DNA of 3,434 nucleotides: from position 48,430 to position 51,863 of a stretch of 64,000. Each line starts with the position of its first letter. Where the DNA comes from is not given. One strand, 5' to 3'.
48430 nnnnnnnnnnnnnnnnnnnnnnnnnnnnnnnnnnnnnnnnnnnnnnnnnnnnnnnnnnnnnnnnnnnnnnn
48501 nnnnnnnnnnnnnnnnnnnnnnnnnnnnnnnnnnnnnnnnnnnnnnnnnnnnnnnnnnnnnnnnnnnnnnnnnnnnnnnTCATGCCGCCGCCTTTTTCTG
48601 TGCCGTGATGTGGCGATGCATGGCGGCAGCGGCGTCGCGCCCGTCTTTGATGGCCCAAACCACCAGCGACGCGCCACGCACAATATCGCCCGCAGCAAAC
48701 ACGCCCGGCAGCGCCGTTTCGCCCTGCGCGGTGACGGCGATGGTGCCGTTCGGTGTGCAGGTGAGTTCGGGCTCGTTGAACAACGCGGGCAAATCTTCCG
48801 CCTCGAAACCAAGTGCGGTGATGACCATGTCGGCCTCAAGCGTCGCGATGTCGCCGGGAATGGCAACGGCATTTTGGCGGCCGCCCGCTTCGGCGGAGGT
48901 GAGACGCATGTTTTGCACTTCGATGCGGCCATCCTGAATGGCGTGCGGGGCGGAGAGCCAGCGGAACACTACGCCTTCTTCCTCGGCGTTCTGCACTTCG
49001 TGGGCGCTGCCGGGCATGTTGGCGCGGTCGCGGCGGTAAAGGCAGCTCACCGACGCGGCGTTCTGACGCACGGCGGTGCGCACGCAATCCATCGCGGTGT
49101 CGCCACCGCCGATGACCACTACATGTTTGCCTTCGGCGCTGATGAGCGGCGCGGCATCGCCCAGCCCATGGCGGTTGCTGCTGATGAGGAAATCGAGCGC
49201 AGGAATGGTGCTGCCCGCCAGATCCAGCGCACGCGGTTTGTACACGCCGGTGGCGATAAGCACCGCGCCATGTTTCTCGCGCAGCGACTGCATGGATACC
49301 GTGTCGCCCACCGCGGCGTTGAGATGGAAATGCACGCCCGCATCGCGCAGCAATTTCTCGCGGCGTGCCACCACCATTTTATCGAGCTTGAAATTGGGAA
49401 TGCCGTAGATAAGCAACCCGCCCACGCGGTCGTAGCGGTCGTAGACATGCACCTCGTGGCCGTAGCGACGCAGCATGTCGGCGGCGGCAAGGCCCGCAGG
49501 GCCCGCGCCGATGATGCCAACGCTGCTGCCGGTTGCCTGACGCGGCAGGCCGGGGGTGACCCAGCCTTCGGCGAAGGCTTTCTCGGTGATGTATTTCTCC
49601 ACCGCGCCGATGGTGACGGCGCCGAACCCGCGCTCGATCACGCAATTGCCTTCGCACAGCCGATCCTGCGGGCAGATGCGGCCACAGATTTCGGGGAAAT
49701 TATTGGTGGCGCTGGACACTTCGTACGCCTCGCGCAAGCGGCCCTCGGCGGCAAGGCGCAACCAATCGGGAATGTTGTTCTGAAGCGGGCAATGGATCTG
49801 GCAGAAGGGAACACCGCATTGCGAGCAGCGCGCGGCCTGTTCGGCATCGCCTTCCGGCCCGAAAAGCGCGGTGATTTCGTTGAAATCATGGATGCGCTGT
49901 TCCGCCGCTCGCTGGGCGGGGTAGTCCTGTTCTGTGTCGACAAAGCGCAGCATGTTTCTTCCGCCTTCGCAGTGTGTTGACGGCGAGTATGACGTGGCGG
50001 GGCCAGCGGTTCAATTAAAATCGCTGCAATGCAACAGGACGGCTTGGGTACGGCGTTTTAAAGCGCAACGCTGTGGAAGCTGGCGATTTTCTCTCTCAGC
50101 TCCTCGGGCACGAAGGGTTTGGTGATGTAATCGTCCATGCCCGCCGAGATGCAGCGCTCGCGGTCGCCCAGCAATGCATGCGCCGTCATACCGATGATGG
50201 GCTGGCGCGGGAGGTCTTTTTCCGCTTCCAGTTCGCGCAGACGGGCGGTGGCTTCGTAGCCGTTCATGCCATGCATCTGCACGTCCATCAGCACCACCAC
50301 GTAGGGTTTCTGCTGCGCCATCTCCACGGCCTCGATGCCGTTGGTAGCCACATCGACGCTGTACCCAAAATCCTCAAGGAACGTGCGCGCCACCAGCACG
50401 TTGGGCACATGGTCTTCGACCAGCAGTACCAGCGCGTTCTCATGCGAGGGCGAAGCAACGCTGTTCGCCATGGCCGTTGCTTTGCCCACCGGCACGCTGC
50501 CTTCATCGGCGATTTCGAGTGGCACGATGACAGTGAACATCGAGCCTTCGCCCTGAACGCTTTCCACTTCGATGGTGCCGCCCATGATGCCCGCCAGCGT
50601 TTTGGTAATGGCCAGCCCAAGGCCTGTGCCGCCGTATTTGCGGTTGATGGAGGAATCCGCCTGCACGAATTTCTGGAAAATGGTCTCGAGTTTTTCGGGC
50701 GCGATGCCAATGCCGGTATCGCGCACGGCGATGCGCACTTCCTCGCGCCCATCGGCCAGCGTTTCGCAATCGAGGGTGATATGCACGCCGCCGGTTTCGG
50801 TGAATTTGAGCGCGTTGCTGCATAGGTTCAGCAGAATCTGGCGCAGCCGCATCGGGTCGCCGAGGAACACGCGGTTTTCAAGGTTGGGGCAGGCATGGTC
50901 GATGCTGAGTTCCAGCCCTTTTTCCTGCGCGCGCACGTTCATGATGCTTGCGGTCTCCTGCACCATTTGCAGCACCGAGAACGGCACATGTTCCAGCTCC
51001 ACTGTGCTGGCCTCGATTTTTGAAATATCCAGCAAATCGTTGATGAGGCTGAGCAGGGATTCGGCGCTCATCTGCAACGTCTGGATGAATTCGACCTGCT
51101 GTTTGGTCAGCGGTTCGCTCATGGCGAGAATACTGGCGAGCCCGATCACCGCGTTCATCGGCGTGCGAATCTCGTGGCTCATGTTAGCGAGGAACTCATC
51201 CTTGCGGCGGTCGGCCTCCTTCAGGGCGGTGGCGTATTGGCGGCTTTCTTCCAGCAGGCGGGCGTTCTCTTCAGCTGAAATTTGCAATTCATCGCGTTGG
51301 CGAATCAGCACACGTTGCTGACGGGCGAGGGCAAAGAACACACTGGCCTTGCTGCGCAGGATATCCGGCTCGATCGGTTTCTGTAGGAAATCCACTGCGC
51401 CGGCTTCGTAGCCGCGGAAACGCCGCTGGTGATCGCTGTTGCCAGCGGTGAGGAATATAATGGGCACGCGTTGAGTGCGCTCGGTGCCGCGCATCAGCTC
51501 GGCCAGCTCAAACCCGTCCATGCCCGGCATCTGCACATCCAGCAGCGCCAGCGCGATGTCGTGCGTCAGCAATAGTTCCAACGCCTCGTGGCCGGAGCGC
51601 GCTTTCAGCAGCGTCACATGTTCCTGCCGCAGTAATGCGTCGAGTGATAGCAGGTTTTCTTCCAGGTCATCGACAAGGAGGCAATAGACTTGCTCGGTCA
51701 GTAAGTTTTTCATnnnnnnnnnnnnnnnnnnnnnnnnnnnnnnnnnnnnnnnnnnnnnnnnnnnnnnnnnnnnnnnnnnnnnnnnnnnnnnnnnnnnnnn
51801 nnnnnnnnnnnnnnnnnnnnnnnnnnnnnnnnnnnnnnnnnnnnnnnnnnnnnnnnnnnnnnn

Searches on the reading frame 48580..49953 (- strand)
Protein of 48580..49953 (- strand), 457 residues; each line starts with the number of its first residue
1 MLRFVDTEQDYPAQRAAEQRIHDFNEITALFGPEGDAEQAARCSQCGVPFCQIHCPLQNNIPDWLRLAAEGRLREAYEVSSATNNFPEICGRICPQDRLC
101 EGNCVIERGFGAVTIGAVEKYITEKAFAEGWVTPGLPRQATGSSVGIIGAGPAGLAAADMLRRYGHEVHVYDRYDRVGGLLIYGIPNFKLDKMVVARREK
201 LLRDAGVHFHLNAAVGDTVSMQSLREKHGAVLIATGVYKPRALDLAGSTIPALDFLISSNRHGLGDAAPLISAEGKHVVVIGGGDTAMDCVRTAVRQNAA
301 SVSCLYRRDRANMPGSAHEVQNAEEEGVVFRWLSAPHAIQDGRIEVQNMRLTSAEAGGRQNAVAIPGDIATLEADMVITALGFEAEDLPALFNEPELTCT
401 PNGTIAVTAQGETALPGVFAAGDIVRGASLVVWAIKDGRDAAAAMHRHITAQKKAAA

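Call 96: search_protein_families(library=pfam, proteins=[window:48580-49953:-], max_evalue=0.001)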
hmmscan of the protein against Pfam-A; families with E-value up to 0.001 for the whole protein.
window:48580-49953:- (457 aa): 12 families
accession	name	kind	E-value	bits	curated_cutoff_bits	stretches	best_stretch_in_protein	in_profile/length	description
PF14691.11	Fer4_20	-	5.4e-35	120.1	25.8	1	20-130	1-112/113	Dihydroprymidine dehydrogenase domain II, 4Fe-4S cluster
PF07992.20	Pyr_redox_2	-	1.2e-31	110.6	26.1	1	145-438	3-291/291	Pyridine nucleotide-disulphide oxidoreductase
PF00070.33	Pyr_redox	-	4.1e-13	50.1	22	1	145-217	2-65/82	Pyridine nucleotide-disulphide oxidoreductase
PF13738.12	Pyr_redox_3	-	5.1e-09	36.2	30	1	231-422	128-305/305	Pyridine nucleotide-disulphide oxidoreductase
PF13450.12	NAD_binding_8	-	8.2e-09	36.1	21.9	1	147-180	1-34/68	NAD(P)-binding Rossmann-like domain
PF01262.27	AlaDh_PNT_C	-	2.8e-06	27.4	23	0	139-173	25-59/214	Alanine dehydrogenase/PNT, C-terminal domain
PF01494.25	FAD_binding_3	-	8.2e-06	25.7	22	1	144-175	3-34/349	FAD binding domain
PF02826.25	2-Hacid_dh_C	-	2.5e-05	24.2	25.1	1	136-177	30-71/178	D-isomer specific 2-hydroxyacid dehydrogenase, NAD binding domain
PF03486.20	HI0933_like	-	3.5e-05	23.8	50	1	145-178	3-36/244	HI0933-like protein Rossmann domain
PF13241.12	NAD_binding_7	-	0.00024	22.1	22.1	0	271-304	3-35/104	Putative NAD(P)-binding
PF01946.23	Thi4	-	0.00064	19.5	26.2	0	143-210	18-85/235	Thi4 family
PF12831.13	FAD_oxidored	-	0.00066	19.5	27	1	145-184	2-41/416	FAD dependent oxidoreductase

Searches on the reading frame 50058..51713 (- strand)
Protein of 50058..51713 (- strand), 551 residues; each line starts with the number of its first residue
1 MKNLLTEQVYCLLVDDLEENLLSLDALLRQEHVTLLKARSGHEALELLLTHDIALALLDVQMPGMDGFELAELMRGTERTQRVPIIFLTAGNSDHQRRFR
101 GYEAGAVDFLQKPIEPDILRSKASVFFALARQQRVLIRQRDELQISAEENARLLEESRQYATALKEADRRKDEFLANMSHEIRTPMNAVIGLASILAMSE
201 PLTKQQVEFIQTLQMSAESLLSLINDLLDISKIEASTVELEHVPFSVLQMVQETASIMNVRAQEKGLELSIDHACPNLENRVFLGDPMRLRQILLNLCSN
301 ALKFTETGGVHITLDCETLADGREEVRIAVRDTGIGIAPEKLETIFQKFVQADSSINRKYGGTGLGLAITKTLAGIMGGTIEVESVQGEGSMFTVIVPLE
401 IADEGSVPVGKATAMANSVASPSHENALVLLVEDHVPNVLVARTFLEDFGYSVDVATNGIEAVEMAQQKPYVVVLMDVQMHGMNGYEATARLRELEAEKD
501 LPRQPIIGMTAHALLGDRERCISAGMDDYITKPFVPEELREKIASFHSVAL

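Call 96: search_protein_families(library=pfam, proteins=[window:50058-51713:-], max_evalue=0.001)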
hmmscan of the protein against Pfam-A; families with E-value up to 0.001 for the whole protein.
window:50058-51713:- (551 aa): 3 families
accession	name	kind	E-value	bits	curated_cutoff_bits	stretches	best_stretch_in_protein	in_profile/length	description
PF00072.30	Response_reg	-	4.1e-52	175.5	30.2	2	429-543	1-110/111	Response regulator receiver domain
PF02518.31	HATPase_c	-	4.8e-30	104.7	26.4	1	285-400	1-110/111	Histidine kinase-, DNA gyrase B-, and HSP90-like ATPase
PF00512.31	HisKA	-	8.9e-20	71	26.9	1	171-235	2-65/66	His Kinase A (phospho-acceptor) domain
